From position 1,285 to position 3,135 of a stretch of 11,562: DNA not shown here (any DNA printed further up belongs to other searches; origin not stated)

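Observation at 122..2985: Translationally coupled GntR(YtrA-like)-SPFH-secreted serine hydrolase cassette: an SPFH/hydrolase pair without NfeD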

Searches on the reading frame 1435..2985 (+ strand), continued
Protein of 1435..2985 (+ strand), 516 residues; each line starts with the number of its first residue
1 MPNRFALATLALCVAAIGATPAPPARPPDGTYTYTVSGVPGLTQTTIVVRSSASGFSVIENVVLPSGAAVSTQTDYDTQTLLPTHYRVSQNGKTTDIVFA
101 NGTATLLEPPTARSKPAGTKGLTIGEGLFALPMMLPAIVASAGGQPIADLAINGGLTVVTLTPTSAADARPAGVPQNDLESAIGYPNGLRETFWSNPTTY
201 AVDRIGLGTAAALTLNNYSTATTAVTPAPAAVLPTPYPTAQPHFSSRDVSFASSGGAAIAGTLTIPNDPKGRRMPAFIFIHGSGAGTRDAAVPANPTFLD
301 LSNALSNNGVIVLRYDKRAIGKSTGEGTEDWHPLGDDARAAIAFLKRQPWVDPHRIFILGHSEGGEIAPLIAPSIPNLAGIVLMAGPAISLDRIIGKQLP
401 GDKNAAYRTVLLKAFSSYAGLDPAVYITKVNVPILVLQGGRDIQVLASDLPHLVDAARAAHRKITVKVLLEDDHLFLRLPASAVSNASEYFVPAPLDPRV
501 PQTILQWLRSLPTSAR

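Call 63: fold_search(model_id=the predicted structure, library=pdb)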
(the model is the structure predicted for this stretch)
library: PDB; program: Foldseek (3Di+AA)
matches with E <= 10: 1781; with E <= 0.001: 1428
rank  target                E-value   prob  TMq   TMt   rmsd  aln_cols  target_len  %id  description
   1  8b4u                  7.9e-18  1.00  0.41  0.76   4.1       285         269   24  The crystal structure of PET46, a PETase enzyme from Candidatus bathyarchaeota (released 2023-08-23)
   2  7qjm_A                3.8e-16  1.00  0.41  0.67   5.1       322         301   19  Crystal structure of an alpha/beta-hydrolase enzyme from Chloroflexus sp. MS-G (202) (released 2022-12-28)
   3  2ecf                  4.0e-16  1.00  0.41  0.32  19.5       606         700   15  Crystal Structure of Dipeptidyl Aminopeptidase IV from Stenotrophomonas maltophilia (released 2008-02-26)
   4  7qjm_B                4.7e-16  1.00  0.40  0.67   5.4       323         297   18  Crystal structure of an alpha/beta-hydrolase enzyme from Chloroflexus sp. MS-G (202) (released 2022-12-28)
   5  7y4g_A                9.9e-16  1.00  0.40  0.30  16.7       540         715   12  sit-bound btDPP4 (released 2023-06-14)
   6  8wt1_H                2.0e-15  1.00  0.42  0.34  17.5       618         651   12  Crystal structure of S9 carboxypeptidase from Geobacillus sterothermophilus (released 2024-03-13)
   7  8wt1_D                2.2e-15  1.00  0.41  0.34  17.6       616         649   13  Crystal structure of S9 carboxypeptidase from Geobacillus sterothermophilus (released 2024-03-13)
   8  8wt1_C                3.1e-15  1.00  0.42  0.34  16.2       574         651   13  Crystal structure of S9 carboxypeptidase from Geobacillus sterothermophilus (released 2024-03-13)
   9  4hxg_J                3.9e-15  1.00  0.42  0.36  15.6       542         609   10  Pyrococcus horikoshii acylaminoacyl peptidase (orthorhombic crystal form) (released 2013-05-08)
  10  9h0z_C                4.9e-15  1.00  0.40  0.79   4.8       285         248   22  Crystal structure of TTL[Nle], thermophilic lipase TTL from Thermoanaerobacter thermohydrosulfuricus containing non-ca (released 2025-10-29)
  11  8wt1_F                5.2e-15  1.00  0.42  0.34  16.6       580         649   13  Crystal structure of S9 carboxypeptidase from Geobacillus sterothermophilus (released 2024-03-13)
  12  7ywp                  5.2e-15  1.00  0.37  0.29  18.6       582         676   12  Closed conformation of Oligopeptidase B from Serratia proteomaculans with covalently bound TCK (released 2023-02-22)
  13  4hxg_F                5.5e-15  1.00  0.41  0.35  17.9       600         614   10  Pyrococcus horikoshii acylaminoacyl peptidase (orthorhombic crystal form) (released 2013-05-08)
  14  9s6b_C                6.1e-15  1.00  0.41  0.37  16.4       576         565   11  Aeropyrum pernix acylaminoacyl peptidase co-crystallized with meropenem. (released 2025-10-22)
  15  7z2x_A                6.5e-15  1.00  0.41  0.75   4.4       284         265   17  Wild-type ferulic acid esterase from Lactobacillus buchneri (released 2022-11-30)
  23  7q4h_A                1.0e-14  1.00  0.41  0.79   3.9       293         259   19  A thermostable lipase from Thermoanaerobacter thermohydrosulfuricus in complex with PMSF (released 2023-05-10)
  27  9h0z_A                1.1e-14  1.00  0.41  0.78   3.9       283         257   23  Crystal structure of TTL[Nle], thermophilic lipase TTL from Thermoanaerobacter thermohydrosulfuricus containing non-ca (released 2025-10-29)
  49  9h0z_E                2.3e-14  1.00  0.40  0.80   3.5       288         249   23  Crystal structure of TTL[Nle], thermophilic lipase TTL from Thermoanaerobacter thermohydrosulfuricus containing non-ca (released 2025-10-29)
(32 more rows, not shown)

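Call 82: search_protein_families(library=padloc, proteins=[window:1435-2985:+], max_evalue=0.001)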
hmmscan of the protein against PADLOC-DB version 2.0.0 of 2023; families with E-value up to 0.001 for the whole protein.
window:1435-2985:+ (516 aa): 0 families
